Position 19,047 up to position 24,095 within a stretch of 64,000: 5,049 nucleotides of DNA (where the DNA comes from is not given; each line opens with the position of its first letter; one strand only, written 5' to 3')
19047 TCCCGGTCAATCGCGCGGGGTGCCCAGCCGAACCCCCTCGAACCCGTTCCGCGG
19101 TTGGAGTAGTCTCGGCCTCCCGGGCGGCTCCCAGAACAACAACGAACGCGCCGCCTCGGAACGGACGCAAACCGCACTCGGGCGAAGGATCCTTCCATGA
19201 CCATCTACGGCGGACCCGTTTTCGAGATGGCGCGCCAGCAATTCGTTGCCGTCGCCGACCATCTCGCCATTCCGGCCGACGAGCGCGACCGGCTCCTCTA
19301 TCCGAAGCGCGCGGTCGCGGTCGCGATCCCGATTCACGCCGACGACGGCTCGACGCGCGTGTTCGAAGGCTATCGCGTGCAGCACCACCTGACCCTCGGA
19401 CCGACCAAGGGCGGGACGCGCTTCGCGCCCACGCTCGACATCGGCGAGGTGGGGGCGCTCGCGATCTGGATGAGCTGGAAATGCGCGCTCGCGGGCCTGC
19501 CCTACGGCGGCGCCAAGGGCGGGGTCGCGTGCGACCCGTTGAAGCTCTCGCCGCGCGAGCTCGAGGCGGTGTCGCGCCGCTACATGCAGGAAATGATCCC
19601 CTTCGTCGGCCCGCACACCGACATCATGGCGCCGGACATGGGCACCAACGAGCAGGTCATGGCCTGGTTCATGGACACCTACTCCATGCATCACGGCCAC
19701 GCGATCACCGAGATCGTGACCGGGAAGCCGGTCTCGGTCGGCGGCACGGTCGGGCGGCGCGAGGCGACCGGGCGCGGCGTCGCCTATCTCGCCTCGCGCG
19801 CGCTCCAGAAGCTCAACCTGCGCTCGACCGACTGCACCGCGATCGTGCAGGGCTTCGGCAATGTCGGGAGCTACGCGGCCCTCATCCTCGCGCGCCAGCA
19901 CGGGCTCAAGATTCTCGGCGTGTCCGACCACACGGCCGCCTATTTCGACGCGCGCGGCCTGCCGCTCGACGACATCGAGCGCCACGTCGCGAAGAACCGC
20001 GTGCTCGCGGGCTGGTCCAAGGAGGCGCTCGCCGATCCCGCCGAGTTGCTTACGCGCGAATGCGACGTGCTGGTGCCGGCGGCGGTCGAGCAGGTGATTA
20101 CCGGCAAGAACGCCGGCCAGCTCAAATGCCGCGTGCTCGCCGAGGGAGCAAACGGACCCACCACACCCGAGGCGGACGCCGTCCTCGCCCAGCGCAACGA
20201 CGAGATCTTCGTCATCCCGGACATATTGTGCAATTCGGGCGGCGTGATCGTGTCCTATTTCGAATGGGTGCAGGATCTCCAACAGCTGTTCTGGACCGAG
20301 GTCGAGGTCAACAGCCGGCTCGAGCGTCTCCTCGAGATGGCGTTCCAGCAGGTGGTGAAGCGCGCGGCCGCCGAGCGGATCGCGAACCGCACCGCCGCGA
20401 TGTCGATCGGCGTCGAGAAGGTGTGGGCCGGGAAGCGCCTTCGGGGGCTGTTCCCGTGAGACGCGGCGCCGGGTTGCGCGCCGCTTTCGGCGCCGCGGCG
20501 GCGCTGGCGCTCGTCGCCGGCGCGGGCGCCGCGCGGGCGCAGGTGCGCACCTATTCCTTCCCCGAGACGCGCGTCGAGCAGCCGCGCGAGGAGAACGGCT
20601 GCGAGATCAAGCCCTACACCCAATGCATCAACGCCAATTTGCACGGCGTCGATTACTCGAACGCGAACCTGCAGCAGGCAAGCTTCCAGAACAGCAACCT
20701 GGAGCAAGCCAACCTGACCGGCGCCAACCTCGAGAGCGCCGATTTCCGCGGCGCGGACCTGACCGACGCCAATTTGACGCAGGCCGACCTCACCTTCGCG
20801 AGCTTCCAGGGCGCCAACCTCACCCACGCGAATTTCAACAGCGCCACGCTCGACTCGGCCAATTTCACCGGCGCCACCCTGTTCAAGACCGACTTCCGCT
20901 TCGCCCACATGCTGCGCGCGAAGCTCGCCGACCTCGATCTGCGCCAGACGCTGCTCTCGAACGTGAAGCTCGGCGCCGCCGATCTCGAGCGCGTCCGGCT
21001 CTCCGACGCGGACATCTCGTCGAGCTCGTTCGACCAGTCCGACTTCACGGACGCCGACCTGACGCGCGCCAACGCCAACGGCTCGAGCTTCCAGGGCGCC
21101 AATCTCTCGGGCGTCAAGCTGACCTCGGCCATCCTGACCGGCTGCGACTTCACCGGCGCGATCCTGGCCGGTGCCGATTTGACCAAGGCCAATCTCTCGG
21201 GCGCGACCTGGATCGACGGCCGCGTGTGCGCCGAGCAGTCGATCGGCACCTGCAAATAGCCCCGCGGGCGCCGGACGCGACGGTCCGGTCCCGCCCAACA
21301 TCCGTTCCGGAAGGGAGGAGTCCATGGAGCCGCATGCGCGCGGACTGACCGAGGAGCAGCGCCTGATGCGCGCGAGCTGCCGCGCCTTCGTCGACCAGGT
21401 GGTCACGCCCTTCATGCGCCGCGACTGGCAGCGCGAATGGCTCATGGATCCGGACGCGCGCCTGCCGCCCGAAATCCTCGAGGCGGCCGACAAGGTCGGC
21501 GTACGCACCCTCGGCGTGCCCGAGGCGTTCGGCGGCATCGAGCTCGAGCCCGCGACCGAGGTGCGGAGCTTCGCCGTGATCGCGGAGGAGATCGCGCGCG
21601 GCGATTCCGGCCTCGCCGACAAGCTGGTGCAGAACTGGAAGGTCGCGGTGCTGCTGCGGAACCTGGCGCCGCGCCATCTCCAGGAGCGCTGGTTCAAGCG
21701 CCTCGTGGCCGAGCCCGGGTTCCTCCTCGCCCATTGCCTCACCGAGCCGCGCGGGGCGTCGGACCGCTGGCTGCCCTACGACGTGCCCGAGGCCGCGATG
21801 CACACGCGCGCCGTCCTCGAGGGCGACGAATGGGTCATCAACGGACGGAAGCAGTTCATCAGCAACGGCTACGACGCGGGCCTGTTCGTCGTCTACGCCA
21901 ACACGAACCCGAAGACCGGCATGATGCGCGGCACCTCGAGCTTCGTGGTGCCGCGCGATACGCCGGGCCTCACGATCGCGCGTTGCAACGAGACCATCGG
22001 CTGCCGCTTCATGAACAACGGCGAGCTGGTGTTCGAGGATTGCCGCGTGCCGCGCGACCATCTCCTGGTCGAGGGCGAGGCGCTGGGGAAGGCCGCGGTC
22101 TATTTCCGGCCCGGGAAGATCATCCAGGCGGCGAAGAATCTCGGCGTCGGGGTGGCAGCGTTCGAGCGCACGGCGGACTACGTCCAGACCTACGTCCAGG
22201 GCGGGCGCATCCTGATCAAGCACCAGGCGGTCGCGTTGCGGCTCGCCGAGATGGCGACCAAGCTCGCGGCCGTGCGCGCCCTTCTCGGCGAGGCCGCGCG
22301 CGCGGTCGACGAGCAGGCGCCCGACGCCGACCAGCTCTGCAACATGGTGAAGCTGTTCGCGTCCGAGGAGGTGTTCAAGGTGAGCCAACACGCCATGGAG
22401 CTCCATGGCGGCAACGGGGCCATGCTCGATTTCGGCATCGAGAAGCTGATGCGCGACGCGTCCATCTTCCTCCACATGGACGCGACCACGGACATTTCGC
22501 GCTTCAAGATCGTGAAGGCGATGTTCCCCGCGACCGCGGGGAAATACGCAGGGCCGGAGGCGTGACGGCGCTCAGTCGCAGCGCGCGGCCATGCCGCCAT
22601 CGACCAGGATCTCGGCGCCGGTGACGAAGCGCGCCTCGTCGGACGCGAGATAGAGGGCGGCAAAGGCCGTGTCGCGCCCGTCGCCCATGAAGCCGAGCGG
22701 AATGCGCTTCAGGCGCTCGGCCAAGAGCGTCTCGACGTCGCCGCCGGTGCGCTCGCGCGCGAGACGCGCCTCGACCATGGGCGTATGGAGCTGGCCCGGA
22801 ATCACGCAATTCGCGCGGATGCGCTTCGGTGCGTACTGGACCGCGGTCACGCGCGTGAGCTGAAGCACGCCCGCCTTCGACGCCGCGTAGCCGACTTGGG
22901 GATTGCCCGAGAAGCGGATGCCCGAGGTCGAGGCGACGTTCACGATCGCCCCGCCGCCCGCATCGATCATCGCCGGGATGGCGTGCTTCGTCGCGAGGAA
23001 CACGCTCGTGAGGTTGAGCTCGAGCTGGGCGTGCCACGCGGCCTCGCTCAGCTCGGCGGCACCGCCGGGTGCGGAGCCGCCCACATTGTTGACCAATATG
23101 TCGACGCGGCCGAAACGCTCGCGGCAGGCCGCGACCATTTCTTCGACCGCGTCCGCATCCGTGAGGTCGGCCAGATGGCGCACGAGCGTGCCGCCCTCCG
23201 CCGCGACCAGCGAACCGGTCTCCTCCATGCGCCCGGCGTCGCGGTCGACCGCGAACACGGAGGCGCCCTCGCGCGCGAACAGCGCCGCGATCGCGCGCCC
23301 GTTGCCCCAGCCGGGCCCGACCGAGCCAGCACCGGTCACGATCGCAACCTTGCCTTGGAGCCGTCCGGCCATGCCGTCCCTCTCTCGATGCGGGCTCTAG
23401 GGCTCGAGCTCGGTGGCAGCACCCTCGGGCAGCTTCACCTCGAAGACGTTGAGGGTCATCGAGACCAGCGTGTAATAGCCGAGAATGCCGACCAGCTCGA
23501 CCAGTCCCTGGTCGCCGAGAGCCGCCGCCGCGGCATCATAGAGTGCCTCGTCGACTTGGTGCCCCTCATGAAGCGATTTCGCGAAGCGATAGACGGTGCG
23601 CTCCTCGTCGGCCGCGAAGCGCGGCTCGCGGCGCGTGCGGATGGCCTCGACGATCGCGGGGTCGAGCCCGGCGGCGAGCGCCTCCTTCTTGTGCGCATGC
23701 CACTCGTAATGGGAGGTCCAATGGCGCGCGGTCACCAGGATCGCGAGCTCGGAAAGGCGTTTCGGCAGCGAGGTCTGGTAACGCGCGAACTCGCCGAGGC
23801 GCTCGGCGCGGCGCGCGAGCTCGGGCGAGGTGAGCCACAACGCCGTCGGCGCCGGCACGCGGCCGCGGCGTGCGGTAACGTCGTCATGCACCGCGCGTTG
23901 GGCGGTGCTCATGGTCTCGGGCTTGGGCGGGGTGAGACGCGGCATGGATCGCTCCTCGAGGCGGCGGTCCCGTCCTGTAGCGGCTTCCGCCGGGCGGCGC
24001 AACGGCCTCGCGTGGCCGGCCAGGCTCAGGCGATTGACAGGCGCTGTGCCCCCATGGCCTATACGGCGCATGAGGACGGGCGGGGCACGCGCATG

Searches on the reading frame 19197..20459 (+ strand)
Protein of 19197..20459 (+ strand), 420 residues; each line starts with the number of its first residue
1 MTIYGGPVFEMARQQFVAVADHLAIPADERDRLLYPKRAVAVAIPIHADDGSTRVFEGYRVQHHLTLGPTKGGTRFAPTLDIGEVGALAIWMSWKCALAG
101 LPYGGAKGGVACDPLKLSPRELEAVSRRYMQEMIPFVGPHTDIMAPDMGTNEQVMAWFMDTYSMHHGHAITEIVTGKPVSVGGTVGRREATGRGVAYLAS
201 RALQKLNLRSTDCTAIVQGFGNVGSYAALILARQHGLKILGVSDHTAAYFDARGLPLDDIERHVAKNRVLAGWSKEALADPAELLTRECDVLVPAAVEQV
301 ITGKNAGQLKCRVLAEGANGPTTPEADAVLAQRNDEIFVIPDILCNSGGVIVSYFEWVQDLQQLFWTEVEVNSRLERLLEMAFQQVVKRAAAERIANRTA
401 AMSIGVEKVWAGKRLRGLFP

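Call 34: search_protein_families(library=ncbifam, proteins=[window:19197-20459:+], max_evalue=1e-10)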
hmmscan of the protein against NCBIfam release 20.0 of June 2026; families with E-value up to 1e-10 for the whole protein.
window:19197-20459:+ (420 aa): 6 families
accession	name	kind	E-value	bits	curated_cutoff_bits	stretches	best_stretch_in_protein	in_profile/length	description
NF040817.1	GdhA_Arch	equivalog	3.8e-128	428.2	750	1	8-419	6-417/419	glutamate dehydrogenase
NF041398.1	GluDhGdhB_Halo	equivalog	1.1e-126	423.1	620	1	9-420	4-410/410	glutamate dehydrogenase GdhB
NF006929.0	PRK09414.1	equivalog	3.1e-64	217.6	536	1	31-392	52-416/445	NADP-specific glutamate dehydrogenase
NF010634.0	PRK14031.1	equivalog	7.9e-48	163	822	1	31-390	48-413/444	NADP-specific glutamate dehydrogenase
NF010633.0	PRK14030.1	subfamily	1.2e-45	156.4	743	1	31-393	48-417/445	glutamate dehydrogenase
NF035922.1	Trp_DH_ScyB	equivalog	1.9e-14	53.5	600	1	63-411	31-341/346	tryptophan dehydrogenase ScyB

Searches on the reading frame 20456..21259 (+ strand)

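Call 34: search_protein_families(library=ncbifam, proteins=[window:20456-21259:+], max_evalue=1e-10)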
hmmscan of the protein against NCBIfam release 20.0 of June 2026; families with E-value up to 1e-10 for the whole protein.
window:20456-21259:+ (267 aa): 14 families
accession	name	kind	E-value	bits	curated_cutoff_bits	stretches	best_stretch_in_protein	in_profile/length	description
NF052603.1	penta_Alr5209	equivalog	1.6e-32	112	125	2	81-162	14-95/113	Alr5209 family pentapeptide repeat protein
NF047416.1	penta_HetL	equivalog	3.5e-30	105.1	260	1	56-250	24-216/218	heterocyst differentiation pentapeptide repeat protein HetL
NF011744.0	PRK15197.1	equivalog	6.8e-27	94.4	274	1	61-151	170-260/291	SPI-2 type III secretion system effector PipB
NF011743.0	PRK15196.1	equivalog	7.9e-23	80.9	354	1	55-183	187-315/350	type III secretion system effector PipB2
NF033086.2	penta_rpt_Qnr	equivalog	1.4e-17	64.2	240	0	92-222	48-178/211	Qnr family pentapeptide repeat protein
NF000421.1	penta_rpt_QnrVC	exception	2.7e-17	63.4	460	1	59-190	51-182/218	QnrVC family quinolone resistance pentapeptide repeat protein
NF000071.4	penta_rpt_QnrA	exception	9.1e-17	61.5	450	0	116-251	58-198/218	QnrA family quinolone resistance pentapeptide repeat protein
NF012151.0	penta_rpt_QnrAS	exception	1.4e-14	54.7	490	0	111-219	53-161/218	QnrAS family quinolone resistance pentapeptide repeat protein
NF038182.1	penta_rpt_SmQnr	exception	2e-14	53.9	460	0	61-132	126-197/215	SmQnr family pentapeptide repeat protein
NF000056.3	penta_rpt_QnrS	exception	8.1e-14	51.8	460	0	123-251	9-133/218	QnrS family quinolone resistance pentapeptide repeat protein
NF012152.0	penta_rpt_QnrC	exception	3.3e-13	50.1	500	0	111-248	17-160/221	QnrC family quinolone resistance pentapeptide repeat protein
NF000349.1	mfpA_AE000516.2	equivalog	7.7e-13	48.7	360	0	62-156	69-163/183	pentapeptide repeat protein MfpA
NF033900.0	T4SS_IcmE_DotG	equivalog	1e-11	43.7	750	1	39-222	270-454/1008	type IVB secretion system protein DotG/IcmE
NF000139.2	penta_rpt_QnrD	exception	1.3e-11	44.9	425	0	58-223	26-197/214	QnrD family quinolone resistance pentapeptide repeat protein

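Call 35: search_protein_families(library=pfam, proteins=[window:20456-21259:+])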
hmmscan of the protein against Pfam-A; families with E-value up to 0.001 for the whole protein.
window:20456-21259:+ (267 aa): 5 families
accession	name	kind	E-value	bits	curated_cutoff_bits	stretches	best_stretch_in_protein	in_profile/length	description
PF00805.28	Pentapeptide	-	9.2e-46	153.4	20.2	5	90-128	1-39/40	Pentapeptide repeats (8 copies)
PF13599.13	Pentapeptide_4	-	6e-32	110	38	4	58-127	9-78/78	Pentapeptide repeat region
PF13576.12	Pentapeptide_3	-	5.1e-22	78.3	27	3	59-100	3-47/48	Pentapeptide repeats (9 copies)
PF25296.1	Decapeptide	-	5.9e-09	36.1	45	1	61-128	6-73/74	Decapeptide repeat region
PF23894.2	LD_SV2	-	0.00088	20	29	0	190-251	25-86/92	SV2A/B/C luminal domain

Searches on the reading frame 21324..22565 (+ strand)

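Call 34: search_protein_families(library=ncbifam, proteins=[window:21324-22565:+], max_evalue=1e-10)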
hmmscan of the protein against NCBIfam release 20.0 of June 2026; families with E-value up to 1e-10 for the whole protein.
window:21324-22565:+ (413 aa): 14 families
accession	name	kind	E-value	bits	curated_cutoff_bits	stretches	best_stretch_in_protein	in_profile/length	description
NF042972.1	AcrlCoAredClosAcrC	equivalog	9.4e-61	205.6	640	1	8-399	5-375/378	acryloyl-CoA reductase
NF043006.1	CyhCrbnylCoADH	equivalog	3.4e-47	161.2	650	1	10-397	6-372/380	cyclohexane-1-carbonyl-CoA dehydrogenase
NF042439.1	SulpropCoADesulf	equivalog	4.2e-41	140.9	600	1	41-400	19-370/379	3-sulfinopropanoyl-CoA desulfinase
NF045652.1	ProlPCPDhRedW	equivalog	6.9e-39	133.7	650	1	53-400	38-373/376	L-prolyl-[peptidyl-carrier protein] dehydrogenase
NF058590.1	AcCoDHFadEBacil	equivalog_domain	1e-37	129.9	600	1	8-400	21-410/586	acyl-CoA dehydrogenase FadE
NF045552.1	GlutCoADH_Des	equivalog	1.2e-37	130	470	1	8-396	5-375/387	glutaryl-CoA dehydrogenase Acd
NF053553.1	prodigi_MBC_PigA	equivalog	1.2e-36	126.6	500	1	46-396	36-375/381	prodigiosin MBC biosynthesis dehydrogenase PigA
TIGR03207.1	cyc_hxne_CoA_dh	equivalog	9e-34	116.8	575.35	1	9-396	2-367/372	cyclohexanecarboxyl-CoA dehydrogenase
NF008997.0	PRK12341.1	equivalog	1.2e-31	110.2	537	1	8-382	5-358/382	acyl-CoA dehydrogenase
TIGR04022.1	sulfur_SfnB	equivalog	1.4e-24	86.7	430.9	1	41-381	28-361/391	SfnB family sulfur acquisition oxidoreductase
NF052270.1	Staph_DH_FadE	equivalog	1.7e-24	86.3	600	1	137-397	142-390/400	acyl-CoA dehydrogenase FadE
NF002885.1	PRK03354.1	equivalog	3.9e-24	85.4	540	1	8-380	5-353/378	crotonobetainyl-CoA dehydrogenase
NF049984.1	Rv1679_FadE16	equivalog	3e-14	53.1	600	1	41-391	19-356/371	Rv1679 family acyl-CoA dehydrogenase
NF050027.1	acylCoADhIpdE2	equivalog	8.5e-11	41.9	450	0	252-364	168-274/311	acyl-CoA dehydrogenase IpdE2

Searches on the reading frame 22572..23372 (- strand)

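Call 10: search_protein_families(library=pfam, proteins=[window:22572-23372:-])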
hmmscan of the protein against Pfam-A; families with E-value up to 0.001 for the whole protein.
window:22572-23372:- (266 aa): 3 families
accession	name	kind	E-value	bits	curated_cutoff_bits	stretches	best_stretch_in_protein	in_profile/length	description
PF13561.12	adh_short_C2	-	2.6e-56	191.3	27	1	25-261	9-235/236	Enoyl-(Acyl carrier protein) reductase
PF00106.31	adh_short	-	2.8e-49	167.7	26.6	1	8-204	1-191/195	short chain dehydrogenase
PF01370.27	Epimerase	-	6.8e-05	22.8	20.9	1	25-198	11-175/240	NAD dependent epimerase/dehydratase family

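Call 11: search_protein_families(library=ncbifam, proteins=[window:22572-23372:-])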
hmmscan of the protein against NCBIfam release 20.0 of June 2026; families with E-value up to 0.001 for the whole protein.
window:22572-23372:- (266 aa): 223 families (the best 25 are shown)
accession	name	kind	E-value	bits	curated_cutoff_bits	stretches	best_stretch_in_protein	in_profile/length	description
NF004791.0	PRK06138.1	equivalog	3.8e-67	226.2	312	1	4-263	2-251/252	SDR family oxidoreductase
NF005559.1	PRK07231.1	subfamily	9.9e-62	208.7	215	1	4-262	1-248/249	glucose 1-dehydrogenase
NF005681.0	PRK07478.1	subfamily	1.5e-55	188.4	267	1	4-263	3-251/254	SDR family oxidoreductase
TIGR03971.1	SDR_subfam_1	subfamily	2.1e-54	184.7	300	1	5-263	1-270/271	mycofactocin-coupled SDR family oxidoreductase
NF004818.0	PRK06172.1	equivalog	3.1e-54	184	336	1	1-263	1-252/253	SDR family oxidoreductase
NF052558.1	MBtsdlDhBudC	equivalog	1e-53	182.5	270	1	6-264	2-244/250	meso-2,3-butanediol dehydrogenase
NF009466.0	PRK12826.1-2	subfamily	1.3e-52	178.8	222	1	8-263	4-246/248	3-oxoacyl-ACP reductase FabG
NF005469.0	PRK07063.1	equivalog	2.8e-52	177.8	306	1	1-262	1-255/260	SDR family oxidoreductase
NF004713.0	PRK06057.1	equivalog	3.2e-51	174.3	404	1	2-263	4-251/257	3-oxoacyl-ACP reductase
NF005473.0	PRK07069.1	equivalog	3.5e-51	174.3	339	1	2-263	5-261/262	SDR family oxidoreductase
NF009468.0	PRK12826.1-4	equivalog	2.5e-50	171.6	318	1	2-261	2-247/256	SDR family oxidoreductase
NF004198.0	PRK05653.1-3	equivalog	6.7e-50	169.8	296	1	4-261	4-246/248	3-oxoacyl-ACP reductase FabG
NF006080.0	PRK08226.1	equivalog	9.4e-50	169.5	356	1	3-261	2-253/263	SDR family oxidoreductase UcpA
NF009093.0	PRK12429.1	subfamily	9.8e-50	169.2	258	1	5-263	3-258/259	3-hydroxybutyrate dehydrogenase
TIGR01830.1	3oxo_ACP_reduc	equivalog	1.7e-49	168.7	297.75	1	10-262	1-239/239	3-oxoacyl-[acyl-carrier-protein] reductase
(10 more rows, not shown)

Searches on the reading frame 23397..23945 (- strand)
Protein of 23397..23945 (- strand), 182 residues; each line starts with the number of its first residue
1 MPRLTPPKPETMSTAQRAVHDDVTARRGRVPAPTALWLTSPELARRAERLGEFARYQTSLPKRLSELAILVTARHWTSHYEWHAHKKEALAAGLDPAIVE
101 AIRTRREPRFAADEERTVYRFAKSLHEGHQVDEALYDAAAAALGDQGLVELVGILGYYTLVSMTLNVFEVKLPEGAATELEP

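Call 10: search_protein_families(library=pfam, proteins=[window:23397-23945:-])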
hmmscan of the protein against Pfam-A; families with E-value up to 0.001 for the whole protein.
window:23397-23945:- (182 aa): 2 families
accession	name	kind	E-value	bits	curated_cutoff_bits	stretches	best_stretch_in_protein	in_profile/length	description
PF02627.25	CMD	-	9.3e-07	29.2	23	1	41-123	1-83/84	Carboxymuconolactone decarboxylase family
PF04417.17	DUF501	-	0.00048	20.5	23.8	1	26-91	21-84/139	Protein of unknown function (DUF501)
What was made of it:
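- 23397..23945 (-): Divergent CMD-family (carboxymuconolactone decarboxylase/AhpD-like) gene, 182 aa. It is conserved next to the cluster in all three related lineages. PF02627 at 29.2 bits (call 10).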

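Call 11: search_protein_families(library=ncbifam, proteins=[window:23397-23945:-])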
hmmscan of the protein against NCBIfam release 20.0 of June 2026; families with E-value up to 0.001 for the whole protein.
window:23397-23945:- (182 aa): 2 families
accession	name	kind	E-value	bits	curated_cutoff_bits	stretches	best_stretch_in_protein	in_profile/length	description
TIGR01926.1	peroxid_rel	subfamily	0.00025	20.9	81.8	1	2-156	1-159/178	peroxidase-related enzyme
NF051488.1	bifunc_PcaDC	exception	0.00041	19.6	390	1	59-153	98-190/375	bifunctional 3-oxoadipate enol-lactonase/4-carboxymuconolactone decarboxylase PcaDC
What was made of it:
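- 23397..23945 (-): It is not PcaC-like by NCBIfam, with only 19.6 bits to PcaDC (call 11).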
